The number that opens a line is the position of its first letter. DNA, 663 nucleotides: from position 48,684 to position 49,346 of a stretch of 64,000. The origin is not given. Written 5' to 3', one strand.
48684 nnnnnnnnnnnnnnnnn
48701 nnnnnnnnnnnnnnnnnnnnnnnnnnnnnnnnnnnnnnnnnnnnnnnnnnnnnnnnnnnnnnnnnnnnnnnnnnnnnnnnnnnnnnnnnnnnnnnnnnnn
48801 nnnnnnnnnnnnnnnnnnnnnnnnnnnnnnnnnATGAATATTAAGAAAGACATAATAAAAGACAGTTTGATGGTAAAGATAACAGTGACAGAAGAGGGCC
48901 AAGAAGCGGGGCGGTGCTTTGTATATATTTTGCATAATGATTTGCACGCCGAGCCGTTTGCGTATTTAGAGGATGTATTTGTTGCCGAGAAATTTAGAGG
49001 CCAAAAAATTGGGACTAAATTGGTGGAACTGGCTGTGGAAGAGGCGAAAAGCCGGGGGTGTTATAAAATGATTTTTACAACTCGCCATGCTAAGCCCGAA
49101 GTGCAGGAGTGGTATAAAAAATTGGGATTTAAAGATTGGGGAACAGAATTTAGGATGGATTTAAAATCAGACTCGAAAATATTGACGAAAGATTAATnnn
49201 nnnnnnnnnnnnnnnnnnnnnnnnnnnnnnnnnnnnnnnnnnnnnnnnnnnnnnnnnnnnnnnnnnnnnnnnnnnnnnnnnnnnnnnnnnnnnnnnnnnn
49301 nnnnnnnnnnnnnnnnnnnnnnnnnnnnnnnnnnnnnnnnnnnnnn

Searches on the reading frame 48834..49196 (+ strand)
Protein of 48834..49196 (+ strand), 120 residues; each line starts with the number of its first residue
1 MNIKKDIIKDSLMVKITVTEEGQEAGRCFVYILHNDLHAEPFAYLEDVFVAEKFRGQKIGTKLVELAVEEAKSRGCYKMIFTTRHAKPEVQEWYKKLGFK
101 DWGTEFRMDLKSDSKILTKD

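Call 3: search_protein_families(library=pfam, proteins=[window:48834-49196:+], max_evalue=0.01)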
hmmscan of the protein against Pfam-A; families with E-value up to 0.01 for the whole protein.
window:48834-49196:+ (120 aa): 4 families
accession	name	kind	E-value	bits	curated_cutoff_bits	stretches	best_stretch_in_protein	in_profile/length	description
PF00583.31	Acetyltransf_1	-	4.8e-15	56.3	20.7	1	20-99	40-116/116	Acetyltransferase (GNAT) family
PF13508.13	Acetyltransf_7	-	1.3e-13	51.5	27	1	18-100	7-83/84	Acetyltransferase (GNAT) domain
PF13673.13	Acetyltransf_10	-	6.7e-10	39.5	23.6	1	44-108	53-116/128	Acetyltransferase (GNAT) domain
PF14542.12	Acetyltransf_CG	-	0.00011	22.7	30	1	43-76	25-58/80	GCN5-related N-acetyl-transferase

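Call 24: search_protein_families(library=ncbifam, proteins=[window:48834-49196:+], max_evalue=0.001)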
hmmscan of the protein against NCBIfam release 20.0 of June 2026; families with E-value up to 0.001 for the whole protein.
window:48834-49196:+ (120 aa): 16 families
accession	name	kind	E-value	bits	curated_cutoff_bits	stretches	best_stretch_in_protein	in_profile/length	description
NF043067.1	AAC_6p_group_E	equivalog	5.1e-08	32.9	140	1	35-101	63-129/140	aminoglycoside 6'-N-acetyltransferase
NF000360.1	sat4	exception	1.8e-07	31.4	380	1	41-100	95-154/180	streptothricin N-acetyltransferase Sat4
NF040503.1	resist_ArsN1a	equivalog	7.8e-07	29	170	1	48-104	82-138/159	arsinothricin resistance N-acetyltransferase ArsN1 family A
NF002959.0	PRK03624.1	equivalog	2e-06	27.6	124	1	48-101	78-131/147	GNAT family acetyltransferase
NF041716.1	HxA_phane_GNAT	equivalog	2.1e-06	27.7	250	1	42-102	82-143/152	cyclophane-containing RiPP N-acetyltransferase HaaN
TIGR01575.1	rimI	equivalog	3e-06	27.4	86.4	1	44-103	57-116/132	ribosomal protein S18-alanine N-acetyltransferase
NF005840.0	PRK07757.1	equivalog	1e-05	25.5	154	1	17-100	46-119/153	N-acetyltransferase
NF000021.4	AAC_6p_Serra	exception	1.3e-05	25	310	1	33-101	66-134/146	aminoglycoside 6'-N-acetyltransferase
NF007644.0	PRK10314.1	equivalog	1.6e-05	24.8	171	1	29-100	62-130/153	GNAT family N-acetyltransferase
NF033083.0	AAC_3_I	equivalog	1.7e-05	25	200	1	5-101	40-136/145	AAC(3)-I family aminoglycoside N-acetyltransferase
NF040501.1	resist_ArsN2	equivalog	5.7e-05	22.7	125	1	43-101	49-103/133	arsenic resistance N-acetyltransferase ArsN2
NF000224.3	AAC_6p_Acine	exception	0.00024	21.1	225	1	34-100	67-133/146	AAC(6')-Ighjkrstuvwx family aminoglycoside N-acetyltransferase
NF033374.6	AAC_6p_Id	exception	0.00027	21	320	1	35-101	69-135/149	aminoglycoside N-acetyltransferase AAC(6')-Id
NF007530.0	PRK10146.1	equivalog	0.00035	20.8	142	1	20-101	54-135/144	aminoalkylphosphonate N-acetyltransferase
NF000140.3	AAC_6p_Salmo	exception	0.00045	20.5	270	1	35-101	68-134/145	cryptic aminoglycoside N-acetyltransferase AAC(6')-Iy/Iaa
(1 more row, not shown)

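Call 25: search_solved_structures(query=window:48834-49196:+, max_evalue=0.01, show_alignments=2)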
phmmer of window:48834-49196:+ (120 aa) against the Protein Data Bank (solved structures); distinct sequences matched with E-value up to 0.01: 36.
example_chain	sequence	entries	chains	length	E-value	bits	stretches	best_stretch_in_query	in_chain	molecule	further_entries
2dxq_A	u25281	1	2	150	4e-09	39.8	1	16-107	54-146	Acetyltransferase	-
1z4e_A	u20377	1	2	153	4.5e-08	36.5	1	43-101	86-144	transcriptional regulator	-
3t90_A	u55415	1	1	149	1.6e-07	34.7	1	42-100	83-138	Glucose-6-phosphate acetyltransferase 1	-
2bei_A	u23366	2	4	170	1.9e-06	31.2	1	41-102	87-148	Diamine acetyltransferase 2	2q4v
3fb3_A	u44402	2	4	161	2.9e-06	30.6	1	42-110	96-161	N-acetyltransferase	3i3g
2g3a_A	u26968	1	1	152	4.5e-06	30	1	40-103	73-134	acetyltransferase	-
1vkc_A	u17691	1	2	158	9e-06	29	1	17-100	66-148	putative acetyl transferase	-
7l1k_A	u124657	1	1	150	4.5e-05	26.8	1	43-108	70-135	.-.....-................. 30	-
1i21_A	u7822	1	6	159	5.8e-05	26.4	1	42-107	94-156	GLUCOSAMINE-PHOSPHATE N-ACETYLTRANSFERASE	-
1i12_A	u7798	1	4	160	5.9e-05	26.4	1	42-107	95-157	GLUCOSAMINE-PHOSPHATE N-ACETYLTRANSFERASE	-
1i1d_A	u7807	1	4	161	6e-05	26.4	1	42-107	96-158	GLUCOSAMINE-PHOSPHATE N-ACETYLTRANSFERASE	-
1u6m_A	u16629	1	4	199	0.0001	25.6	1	43-104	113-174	acetyltransferase, GNAT family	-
2eui_A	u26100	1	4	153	0.00016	25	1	9-101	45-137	Probable acetyltransferase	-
1y9k_A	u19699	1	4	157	0.00025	24.4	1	44-107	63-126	IAA acetyltransferase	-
2vez_A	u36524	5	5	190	0.00045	23.6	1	18-106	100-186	PUTATIVE GLUCOSAMINE 6-PHOSPHATE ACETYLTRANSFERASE | GLUCOSAMINE 6-PHOSPHATE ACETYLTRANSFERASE | Glucosamine 6-phosphate N-acetyltransferase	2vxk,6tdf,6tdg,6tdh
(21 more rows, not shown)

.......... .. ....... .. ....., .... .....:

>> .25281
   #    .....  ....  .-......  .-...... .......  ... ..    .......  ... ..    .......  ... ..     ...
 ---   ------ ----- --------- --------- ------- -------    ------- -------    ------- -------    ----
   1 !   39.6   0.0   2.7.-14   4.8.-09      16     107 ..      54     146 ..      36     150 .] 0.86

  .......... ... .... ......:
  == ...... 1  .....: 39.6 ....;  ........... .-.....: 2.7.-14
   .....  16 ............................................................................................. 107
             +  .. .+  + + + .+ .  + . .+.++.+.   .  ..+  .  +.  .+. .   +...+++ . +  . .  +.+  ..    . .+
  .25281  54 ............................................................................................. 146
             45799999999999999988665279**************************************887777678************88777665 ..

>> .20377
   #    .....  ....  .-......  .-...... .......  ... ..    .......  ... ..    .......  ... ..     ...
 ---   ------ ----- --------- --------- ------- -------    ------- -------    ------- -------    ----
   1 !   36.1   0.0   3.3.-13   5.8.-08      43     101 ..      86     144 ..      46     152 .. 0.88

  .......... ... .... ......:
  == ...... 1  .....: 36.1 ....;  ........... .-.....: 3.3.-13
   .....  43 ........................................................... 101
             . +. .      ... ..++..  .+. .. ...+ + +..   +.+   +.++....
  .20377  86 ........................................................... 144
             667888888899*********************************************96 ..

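Call 48: find_homologous_proteins(query=window:48834-49196:+, max_evalue=0.00001)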
Query window:48834-49196:+ (120 aa): 124 proteins with E <= 0.00001 among 126 candidates; the best 120 are listed.
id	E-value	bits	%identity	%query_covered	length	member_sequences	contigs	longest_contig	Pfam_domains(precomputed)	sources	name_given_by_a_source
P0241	1.4e-74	266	100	100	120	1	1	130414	PF13673.14,PF13508.14,PF00583.32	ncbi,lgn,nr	ncbi:MAG: GNAT family N-acetyltransferase [Candidatus Magasanikbacteria bacterium]|nr:GNAT family N-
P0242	1.2e-47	179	76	93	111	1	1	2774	PF13673.14,PF13508.14,PF00583.32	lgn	-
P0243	1.7e-47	178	71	93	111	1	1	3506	PF13673.14,PF13508.14,PF00583.32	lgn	-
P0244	4.3e-44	167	67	92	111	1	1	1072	PF13673.14,PF13508.14,PF00583.32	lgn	-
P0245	1.5e-41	159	63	92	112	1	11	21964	PF13673.14,PF13508.14,PF08445.17,PF00583.32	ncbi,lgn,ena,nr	ncbi:MAG TPA: GNAT family N-acetyltransferase [Patescibacteria group bacterium]|nr:GNAT family N-ace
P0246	3.2e-40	155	61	95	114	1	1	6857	PF13673.14,PF13508.14,PF08445.17,PF14542.13,PF00583.32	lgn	-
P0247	6.2e-40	154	63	93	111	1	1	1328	PF13673.14,PF13508.14,PF00583.32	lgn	-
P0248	1.3e-39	153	62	92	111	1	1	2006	PF13673.14,PF13508.14,PF08445.17,PF14542.13,PF00583.32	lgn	-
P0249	1.7e-39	152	66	93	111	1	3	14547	PF13673.14,PF13508.14,PF08445.17,PF00583.32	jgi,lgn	jgi:GNAT superfamily N-acetyltransferase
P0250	2.6e-38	149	59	93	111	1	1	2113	PF13673.14,PF13508.14,PF14542.13,PF00583.32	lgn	-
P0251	1.5e-35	140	56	92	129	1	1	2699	PF13673.14,PF13508.14,PF08445.17,PF00583.32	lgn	-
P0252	2.7e-35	139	56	92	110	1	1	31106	PF13673.14,PF13508.14,PF14542.13,PF00583.32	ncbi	-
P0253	3.5e-34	135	56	92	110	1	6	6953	PF13673.14,PF13508.14,PF08445.17,PF00583.32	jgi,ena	-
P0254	3.7e-34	135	56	92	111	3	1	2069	PF13673.14,PF13508.14,PF08445.17,PF00583.32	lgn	-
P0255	1.0e-33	134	57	91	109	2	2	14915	PF13673.14,PF13508.14,PF08445.17,PF14542.13,PF00583.32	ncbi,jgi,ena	ncbi:MAG: GNAT family N-acetyltransferase [Candidatus Aenigmatarchaeota archaeon]|jgi:GNAT superfami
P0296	4.6e-29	119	57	81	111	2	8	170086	PF13673.14,PF13508.14,PF08445.17,PF00583.32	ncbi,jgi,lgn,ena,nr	ncbi:MAG: Acetyltransferase (GNAT) family protein [Microgenomates group bacterium ADurb.Bin219]|nr:M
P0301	1.5e-28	117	53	85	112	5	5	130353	PF13673.14,PF13508.14,PF14542.13,PF00583.32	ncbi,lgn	ncbi:MAG: GNAT family N-acetyltransferase [Candidatus Aenigmatarchaeota archaeon]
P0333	4.6e-24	103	48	83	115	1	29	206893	PF13673.14,PF13508.14,PF00583.32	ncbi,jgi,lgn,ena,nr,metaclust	ncbi:GNAT family N-acetyltransferase [archaeon]|jgi:GNAT superfamily N-acetyltransferase|nr:GNAT fam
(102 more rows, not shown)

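Call 49: find_encoding_contigs(protein=P0301, flank=10000, max_places=1)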
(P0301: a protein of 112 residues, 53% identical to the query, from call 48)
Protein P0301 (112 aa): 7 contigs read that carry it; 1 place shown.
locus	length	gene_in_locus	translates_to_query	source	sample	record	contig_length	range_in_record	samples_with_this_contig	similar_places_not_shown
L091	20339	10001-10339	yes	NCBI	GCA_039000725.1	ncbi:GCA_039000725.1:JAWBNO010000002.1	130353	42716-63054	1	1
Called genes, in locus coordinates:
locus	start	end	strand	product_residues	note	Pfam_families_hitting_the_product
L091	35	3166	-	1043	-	PF13091:PLDc_2, PF04851:ResIII (weak), PF00270:DEAD (faint), PF00176:SNF2-rel_dom (weak), PF00271:Helicase_C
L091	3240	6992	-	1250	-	PF02384:N6_Mtase (faint), PF20473:MmeI_Mtase, PF07669:Eco57I, PF22837:M_Eco57I_C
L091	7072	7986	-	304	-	PF01978:TrmB (faint), PF12840:HTH_20 (weak), PF01022:HTH_5, PF05124:S_layer_C (weak)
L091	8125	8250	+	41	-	-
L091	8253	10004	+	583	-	PF13522:GATase_6, PF13537:GATase_7, PF01380:SIS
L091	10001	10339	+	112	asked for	PF00583:Acetyltransf_1, PF13673:Acetyltransf_10, PF13508:Acetyltransf_7, PF14542:Acetyltransf_CG (weak)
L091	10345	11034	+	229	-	PF00483:NTP_transferase, PF12804:NTP_transf_3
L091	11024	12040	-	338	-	PF01137:RTC, PF05189:RTC_insert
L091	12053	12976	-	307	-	PF01699:Na_Ca_ex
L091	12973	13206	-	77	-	-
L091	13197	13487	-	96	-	-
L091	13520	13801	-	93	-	PF01868:RNase_P-MRP_p29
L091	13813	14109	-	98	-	PF05046:Img2, PF01253:SUI1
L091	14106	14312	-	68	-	PF00831:Ribosomal_L29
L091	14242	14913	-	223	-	PF07650:KH_2, PF00189:Ribosomal_S3_C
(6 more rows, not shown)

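Call 50: find_encoding_contigs(protein=P0333, flank=10000, max_places=1)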
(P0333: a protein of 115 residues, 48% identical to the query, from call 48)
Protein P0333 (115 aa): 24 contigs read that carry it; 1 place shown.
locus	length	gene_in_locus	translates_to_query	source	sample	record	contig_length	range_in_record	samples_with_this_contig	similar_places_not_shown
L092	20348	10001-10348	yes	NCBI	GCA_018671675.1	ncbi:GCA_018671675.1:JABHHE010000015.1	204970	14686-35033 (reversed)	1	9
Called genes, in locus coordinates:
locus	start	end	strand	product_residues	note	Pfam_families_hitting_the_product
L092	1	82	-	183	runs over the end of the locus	PF14340:DUF4395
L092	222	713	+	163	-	PF13302:Acetyltransf_3, PF13420:Acetyltransf_4, PF00583:Acetyltransf_1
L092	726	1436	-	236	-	-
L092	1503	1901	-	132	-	-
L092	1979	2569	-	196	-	-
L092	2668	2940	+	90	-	-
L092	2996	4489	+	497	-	PF01663:Phosphodiest (faint), PF01676:Metalloenzyme, PF06415:iPGM_N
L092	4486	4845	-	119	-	-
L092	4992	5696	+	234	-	-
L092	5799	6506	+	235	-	PF09754:PAC2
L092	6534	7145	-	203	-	-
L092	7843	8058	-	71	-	-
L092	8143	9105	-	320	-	PF01368:DHH, PF02833:DHHA2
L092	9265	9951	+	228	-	-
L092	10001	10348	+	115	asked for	PF00583:Acetyltransf_1, PF13508:Acetyltransf_7, PF13673:Acetyltransf_10 (weak)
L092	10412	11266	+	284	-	PF02899:Phage_int_SAM_1 (faint), PF13495:Phage_int_SAM_4, PF00589:Phage_integrase, PF22823:MrpR_C_cat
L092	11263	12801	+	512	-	-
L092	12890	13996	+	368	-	PF04055:Radical_SAM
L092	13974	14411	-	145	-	-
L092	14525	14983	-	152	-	-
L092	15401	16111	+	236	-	-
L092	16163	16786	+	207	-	PF03602:Cons_hypoth95, PF05175:MTS (weak), PF06325:PrmA (weak)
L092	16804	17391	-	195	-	-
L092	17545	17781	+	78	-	-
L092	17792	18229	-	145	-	-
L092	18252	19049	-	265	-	-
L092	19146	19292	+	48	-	-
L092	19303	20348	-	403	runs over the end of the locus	-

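Call 51: find_encoding_contigs(protein=P0296, flank=10000, max_places=1)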
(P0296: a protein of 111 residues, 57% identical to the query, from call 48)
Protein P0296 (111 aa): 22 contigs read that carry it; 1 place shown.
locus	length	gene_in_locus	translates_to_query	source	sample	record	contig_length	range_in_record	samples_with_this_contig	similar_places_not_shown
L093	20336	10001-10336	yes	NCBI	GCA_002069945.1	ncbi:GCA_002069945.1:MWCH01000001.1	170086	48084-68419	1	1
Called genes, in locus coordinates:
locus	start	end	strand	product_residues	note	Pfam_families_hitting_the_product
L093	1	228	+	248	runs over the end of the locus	PF00413:Peptidase_M10 (weak)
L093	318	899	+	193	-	-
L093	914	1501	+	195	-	PF00472:RF-1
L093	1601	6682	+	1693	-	PF01835:MG2, PF07703:A2M_BRD, PF01079:Hint (weak), PF07591:PT-HINT, PF14623:Vint (weak), PF00207:A2M, PF07678:TED_complement, PF17973:bMG10, +1 more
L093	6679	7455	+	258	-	PF01875:Memo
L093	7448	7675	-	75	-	-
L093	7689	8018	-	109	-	-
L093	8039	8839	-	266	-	PF00702:Hydrolase, PF13419:HAD_2, PF13242:Hydrolase_like (faint)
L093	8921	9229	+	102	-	-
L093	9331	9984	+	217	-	PF25917:BSH_RND (weak), PF25973:BSH_CzcB (weak)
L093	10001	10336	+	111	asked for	PF00583:Acetyltransf_1, PF13673:Acetyltransf_10, PF13508:Acetyltransf_7, PF08445:FR47 (weak)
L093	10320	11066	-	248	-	PF01209:Ubie_methyltran, PF13489:Methyltransf_23, PF13847:Methyltransf_31, PF08241:Methyltransf_11, PF08242:Methyltransf_12, PF13649:Methyltransf_25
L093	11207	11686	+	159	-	-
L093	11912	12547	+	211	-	PF00565:SNase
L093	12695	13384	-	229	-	-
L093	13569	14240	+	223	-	PF00072:Response_reg, PF00486:Trans_reg_C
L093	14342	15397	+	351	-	PF00512:HisKA, PF02518:HATPase_c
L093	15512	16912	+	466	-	PF25917:BSH_RND (faint), PF25919:BSH_CusB (weak), PF25973:BSH_CzcB (faint), PF25990:Beta-barrel_YknX, PF25967:RND-MFP_C, PF25975:CzcB_C, PF25989:YknX_C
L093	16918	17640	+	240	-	PF00005:ABC_tran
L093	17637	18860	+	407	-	PF12704:MacB_PCD, PF02687:FtsX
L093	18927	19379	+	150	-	PF18914:DUF5666 (weak)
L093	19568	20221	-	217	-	PF00265:TK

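Call 59: predict_structure(alignment_id=A2)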
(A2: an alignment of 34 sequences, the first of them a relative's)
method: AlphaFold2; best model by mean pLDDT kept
length: 120 residues; sequences in the alignment: 34
mean_pLDDT: 90.5   pTM: 0.80
mean pLDDT of the five models: 90.5, 90.1, 89.6, 88.1, 83.0
residues with pLDDT >= 90: 81; 70-90: 32; 50-70: 7; < 50: 0
segments of 3 or more residues with pLDDT < 50: none
pLDDT, mean of each block of 10 residues (from residue 1): 82 96 97 94 96 95 98 97 85 92 85 69
secondary structure, 60 per line:
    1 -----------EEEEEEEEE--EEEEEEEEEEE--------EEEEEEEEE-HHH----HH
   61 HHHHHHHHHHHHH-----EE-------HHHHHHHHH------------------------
elements in order: E12-20 E23-33 E42-50 H59-73 H88-96

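Call 61: fold_search(model_id=the predicted structure, library=pdb)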
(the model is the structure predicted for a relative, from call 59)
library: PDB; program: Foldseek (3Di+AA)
matches with E <= 10: 1232; with E <= 0.001: 204
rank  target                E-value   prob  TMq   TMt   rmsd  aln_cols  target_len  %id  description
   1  3i9s_D                3.6e-08  1.00  0.71  0.55   1.8        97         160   22  Structure from the mobile metagenome of V.cholerae. Integron cassette protein VCH_CASS6 (released 2009-08-11)
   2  2dxq_B                4.4e-08  1.00  0.75  0.63   1.5        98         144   30  Putative acetyltransferase from Agrobacterium tumefaciens str. C58 (released 2006-09-27)
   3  3fb3_A                7.0e-08  1.00  0.76  0.64   1.1       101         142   27  Crystal Structure of Trypanosoma Brucei Acetyltransferase, Tb11.01.2886 (released 2008-11-25)
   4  3t90                  1.1e-07  1.00  0.76  0.62   1.1       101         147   30  Crystal structure of glucosamine-6-phosphate N-acetyltransferase from Arabidopsis thaliana (released 2012-04-11)
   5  3i9s_A                1.1e-07  1.00  0.72  0.54   1.8        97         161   22  Structure from the mobile metagenome of V.cholerae. Integron cassette protein VCH_CASS6 (released 2009-08-11)
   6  9mgu                  1.2e-07  1.00  0.72  0.58   2.8       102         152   22  Structure of aminoglycoside acetyltransferase AAC(3)-Ia in complex with CoA (released 2025-09-03)
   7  2dxq_A                1.5e-07  1.00  0.74  0.61   1.6        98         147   30  Putative acetyltransferase from Agrobacterium tumefaciens str. C58 (released 2006-09-27)
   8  3fb3_B                1.6e-07  1.00  0.75  0.61   1.3       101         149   27  Crystal Structure of Trypanosoma Brucei Acetyltransferase, Tb11.01.2886 (released 2008-11-25)
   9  9mgs                  1.6e-07  1.00  0.72  0.57   2.4       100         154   23  Structure of aminoglycoside acetyltransferase AAC(3)-Ia in complex with sisomicin and CoA (released 2025-09-03)
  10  3i3g_A                2.0e-07  1.00  0.74  0.63   1.4       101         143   27  Crystal Structure of Trypanosoma brucei N-acetyltransferase (Tb11.01.2886) at 1.86A (released 2009-08-11)
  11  3i9s_B                2.0e-07  1.00  0.72  0.54   1.7        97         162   22  Structure from the mobile metagenome of V.cholerae. Integron cassette protein VCH_CASS6 (released 2009-08-11)
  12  6bvc                  2.2e-07  1.00  0.72  0.58   2.7       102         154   22  Crystal structure of AAC(3)-Ia in complex with coenzyme A (released 2017-12-27)
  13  1z4e_A                2.4e-07  1.00  0.76  0.61   1.5        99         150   29  Crystal structure of transcriptional regulator from Bacillus halodurans C-125 (released 2005-06-21)
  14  8a9o_A                2.4e-07  1.00  0.73  0.60   2.0        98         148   22  Structure of the polyamine acetyltransferase DpA (released 2023-07-12)
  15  4yfj_A                2.4e-07  1.00  0.73  0.58   2.6       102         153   20  Crystal structure of aminoglycoside acetyltransferase AAC(3)-Ib (released 2015-03-18)
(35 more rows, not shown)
